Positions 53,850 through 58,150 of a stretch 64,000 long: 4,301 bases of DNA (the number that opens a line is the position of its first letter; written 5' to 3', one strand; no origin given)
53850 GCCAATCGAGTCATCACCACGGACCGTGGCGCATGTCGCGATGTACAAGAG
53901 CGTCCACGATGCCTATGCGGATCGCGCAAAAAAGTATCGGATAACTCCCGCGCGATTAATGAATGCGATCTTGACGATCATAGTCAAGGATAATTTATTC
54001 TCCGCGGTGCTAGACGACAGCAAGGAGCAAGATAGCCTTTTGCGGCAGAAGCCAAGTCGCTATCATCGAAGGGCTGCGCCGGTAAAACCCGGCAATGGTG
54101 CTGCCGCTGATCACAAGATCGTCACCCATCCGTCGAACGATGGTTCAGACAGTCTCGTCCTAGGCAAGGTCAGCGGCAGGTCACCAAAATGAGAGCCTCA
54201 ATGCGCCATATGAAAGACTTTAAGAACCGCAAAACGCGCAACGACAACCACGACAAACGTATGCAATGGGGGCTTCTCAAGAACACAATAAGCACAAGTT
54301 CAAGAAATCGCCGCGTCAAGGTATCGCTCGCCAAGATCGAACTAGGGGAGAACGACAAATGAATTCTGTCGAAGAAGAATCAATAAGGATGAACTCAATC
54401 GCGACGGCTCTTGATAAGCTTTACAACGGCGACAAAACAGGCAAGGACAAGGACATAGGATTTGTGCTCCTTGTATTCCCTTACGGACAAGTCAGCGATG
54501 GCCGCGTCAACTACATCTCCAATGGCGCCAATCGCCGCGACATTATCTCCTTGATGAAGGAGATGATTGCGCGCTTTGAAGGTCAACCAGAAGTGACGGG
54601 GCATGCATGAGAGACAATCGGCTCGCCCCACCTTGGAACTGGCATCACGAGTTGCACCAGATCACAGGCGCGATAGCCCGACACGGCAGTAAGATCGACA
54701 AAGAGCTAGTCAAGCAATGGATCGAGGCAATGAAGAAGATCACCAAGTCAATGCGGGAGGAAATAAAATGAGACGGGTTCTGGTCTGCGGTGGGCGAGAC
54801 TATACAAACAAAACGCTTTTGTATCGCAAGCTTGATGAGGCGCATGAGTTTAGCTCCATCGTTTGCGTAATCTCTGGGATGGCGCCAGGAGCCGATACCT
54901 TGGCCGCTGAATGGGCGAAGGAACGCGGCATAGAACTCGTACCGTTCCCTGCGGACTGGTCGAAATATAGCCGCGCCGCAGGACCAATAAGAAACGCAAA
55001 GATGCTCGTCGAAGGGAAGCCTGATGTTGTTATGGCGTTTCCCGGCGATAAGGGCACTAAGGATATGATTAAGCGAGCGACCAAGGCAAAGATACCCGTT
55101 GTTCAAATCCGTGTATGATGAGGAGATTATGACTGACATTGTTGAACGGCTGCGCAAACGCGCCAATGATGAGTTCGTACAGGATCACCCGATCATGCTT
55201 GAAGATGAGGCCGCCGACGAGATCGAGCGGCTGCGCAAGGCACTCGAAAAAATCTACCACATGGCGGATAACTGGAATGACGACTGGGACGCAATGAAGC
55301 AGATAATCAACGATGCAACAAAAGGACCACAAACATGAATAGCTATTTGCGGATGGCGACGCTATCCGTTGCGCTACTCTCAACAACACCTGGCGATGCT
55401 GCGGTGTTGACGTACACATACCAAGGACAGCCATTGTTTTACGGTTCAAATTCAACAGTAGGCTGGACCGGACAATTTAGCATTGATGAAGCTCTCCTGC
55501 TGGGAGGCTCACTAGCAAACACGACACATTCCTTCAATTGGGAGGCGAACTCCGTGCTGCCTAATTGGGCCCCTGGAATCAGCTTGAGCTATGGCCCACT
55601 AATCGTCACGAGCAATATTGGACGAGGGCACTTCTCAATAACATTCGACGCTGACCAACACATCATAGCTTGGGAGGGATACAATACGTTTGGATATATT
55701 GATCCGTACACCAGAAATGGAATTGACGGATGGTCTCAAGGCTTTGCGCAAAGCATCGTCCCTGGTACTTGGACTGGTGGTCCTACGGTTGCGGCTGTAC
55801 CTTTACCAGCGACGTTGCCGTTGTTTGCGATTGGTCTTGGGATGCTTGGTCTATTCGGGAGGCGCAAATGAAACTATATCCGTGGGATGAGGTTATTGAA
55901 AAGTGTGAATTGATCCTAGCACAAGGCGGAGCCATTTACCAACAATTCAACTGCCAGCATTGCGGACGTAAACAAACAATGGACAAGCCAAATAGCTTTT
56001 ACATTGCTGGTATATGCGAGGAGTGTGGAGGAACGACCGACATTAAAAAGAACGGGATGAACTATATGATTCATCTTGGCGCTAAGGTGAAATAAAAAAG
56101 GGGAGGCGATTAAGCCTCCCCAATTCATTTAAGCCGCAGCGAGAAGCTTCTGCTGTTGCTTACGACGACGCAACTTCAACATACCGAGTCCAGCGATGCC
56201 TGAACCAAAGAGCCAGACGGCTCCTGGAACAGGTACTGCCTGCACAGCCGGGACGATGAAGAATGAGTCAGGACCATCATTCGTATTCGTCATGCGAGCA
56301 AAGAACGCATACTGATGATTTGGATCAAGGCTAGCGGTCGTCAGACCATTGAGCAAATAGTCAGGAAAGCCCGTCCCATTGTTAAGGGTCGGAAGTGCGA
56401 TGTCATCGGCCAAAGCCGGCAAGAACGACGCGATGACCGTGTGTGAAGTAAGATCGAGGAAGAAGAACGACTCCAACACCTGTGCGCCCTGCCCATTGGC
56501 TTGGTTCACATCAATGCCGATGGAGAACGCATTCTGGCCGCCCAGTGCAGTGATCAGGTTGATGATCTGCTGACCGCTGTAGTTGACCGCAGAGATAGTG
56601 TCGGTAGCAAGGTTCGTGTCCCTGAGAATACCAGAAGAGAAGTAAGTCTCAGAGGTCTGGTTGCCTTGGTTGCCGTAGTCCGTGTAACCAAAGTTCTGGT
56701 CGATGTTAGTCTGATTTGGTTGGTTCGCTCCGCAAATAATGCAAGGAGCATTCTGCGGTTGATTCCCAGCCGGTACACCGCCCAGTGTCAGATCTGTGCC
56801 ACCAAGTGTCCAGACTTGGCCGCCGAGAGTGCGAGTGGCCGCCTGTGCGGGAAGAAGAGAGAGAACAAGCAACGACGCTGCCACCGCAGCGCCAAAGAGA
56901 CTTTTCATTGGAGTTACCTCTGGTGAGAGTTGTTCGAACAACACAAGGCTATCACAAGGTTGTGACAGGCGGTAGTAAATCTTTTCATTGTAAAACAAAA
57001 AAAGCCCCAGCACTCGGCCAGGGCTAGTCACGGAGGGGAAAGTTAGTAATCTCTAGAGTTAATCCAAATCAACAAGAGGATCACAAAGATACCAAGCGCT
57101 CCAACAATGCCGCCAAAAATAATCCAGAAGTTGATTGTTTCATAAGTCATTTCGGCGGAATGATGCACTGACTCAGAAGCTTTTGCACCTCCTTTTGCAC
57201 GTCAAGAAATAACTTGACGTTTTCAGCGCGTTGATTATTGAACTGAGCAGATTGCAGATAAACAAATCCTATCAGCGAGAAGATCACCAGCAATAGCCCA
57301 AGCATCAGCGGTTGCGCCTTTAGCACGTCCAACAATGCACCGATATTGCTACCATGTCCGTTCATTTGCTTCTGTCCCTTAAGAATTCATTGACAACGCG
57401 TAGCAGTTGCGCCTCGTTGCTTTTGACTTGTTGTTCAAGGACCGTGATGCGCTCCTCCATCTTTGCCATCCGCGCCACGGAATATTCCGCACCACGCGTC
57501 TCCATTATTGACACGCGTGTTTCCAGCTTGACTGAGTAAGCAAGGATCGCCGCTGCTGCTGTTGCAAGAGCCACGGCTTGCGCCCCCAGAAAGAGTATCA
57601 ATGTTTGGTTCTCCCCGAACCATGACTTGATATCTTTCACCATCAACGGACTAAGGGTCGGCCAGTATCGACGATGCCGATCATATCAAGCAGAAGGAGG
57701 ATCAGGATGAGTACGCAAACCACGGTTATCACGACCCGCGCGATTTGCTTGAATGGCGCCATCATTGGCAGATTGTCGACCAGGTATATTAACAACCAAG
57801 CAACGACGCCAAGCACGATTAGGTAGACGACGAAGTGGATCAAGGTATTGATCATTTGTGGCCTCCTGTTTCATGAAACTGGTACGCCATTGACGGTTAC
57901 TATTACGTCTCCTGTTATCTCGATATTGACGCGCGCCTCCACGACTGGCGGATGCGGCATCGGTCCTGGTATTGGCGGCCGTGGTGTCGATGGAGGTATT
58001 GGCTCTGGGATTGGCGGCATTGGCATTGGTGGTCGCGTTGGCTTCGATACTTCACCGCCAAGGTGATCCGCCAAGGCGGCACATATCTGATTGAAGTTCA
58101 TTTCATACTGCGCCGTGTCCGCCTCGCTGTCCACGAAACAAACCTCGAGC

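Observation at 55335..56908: Phage-borne pair of exosortase-type (PEP-CTERM / VPLPA-CTERM) secreted proteins at the convergent junction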

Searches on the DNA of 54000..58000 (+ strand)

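Call 10: search_dna_similar(query=window:54000-58000:+, collection=phages, mode=distant)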
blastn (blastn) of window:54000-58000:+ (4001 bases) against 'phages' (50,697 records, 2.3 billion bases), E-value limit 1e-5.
Records with a match: 4; places in all: 4; records where one place covers at least 80% of the query: 0.
Best place of each record, by identity: 60-80% 4.
By first word of the organism name: Mycobacterium 4.
By host as written in the record: Mycobacterium smegmatis mc2 155 4.
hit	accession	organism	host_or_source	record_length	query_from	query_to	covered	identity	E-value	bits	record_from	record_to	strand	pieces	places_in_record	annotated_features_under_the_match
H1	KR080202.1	Mycobacterium phage MOOREtheMARYer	Mycobacterium smegmatis mc2 155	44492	459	542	2%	78.8%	3e-8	69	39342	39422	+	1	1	54: hypothetical protein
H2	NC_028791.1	Mycobacterium phage MOOREtheMARYer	Mycobacterium smegmatis mc2 155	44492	459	542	2%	78.8%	3e-8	69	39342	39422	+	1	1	54: hypothetical protein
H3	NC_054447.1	Mycobacterium phage Pinnie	Mycobacterium smegmatis mc2 155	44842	459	542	2%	77.6%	4e-7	64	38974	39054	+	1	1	51: hypothetical protein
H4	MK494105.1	Mycobacterium phage Pinnie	Mycobacterium smegmatis mc2 155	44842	459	542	2%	77.6%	4e-7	64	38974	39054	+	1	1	51: hypothetical protein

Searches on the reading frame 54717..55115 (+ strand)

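Call 51: search_protein_families(library=phrogs, proteins=[window:54717-55115:+], max_evalue=0.01)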
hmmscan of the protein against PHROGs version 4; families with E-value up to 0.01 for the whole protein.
window:54717-55115:+ (133 aa): 3 families
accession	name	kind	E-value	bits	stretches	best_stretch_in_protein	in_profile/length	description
phrog_289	-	other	3.6e-32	112.9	1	13-132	17-139/500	GTP-binding domain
phrog_16939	-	unknown function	5.5e-09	36.6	1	20-126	2-116/330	-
phrog_11222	-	unknown function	2.5e-06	28.5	1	38-126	185-273/293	-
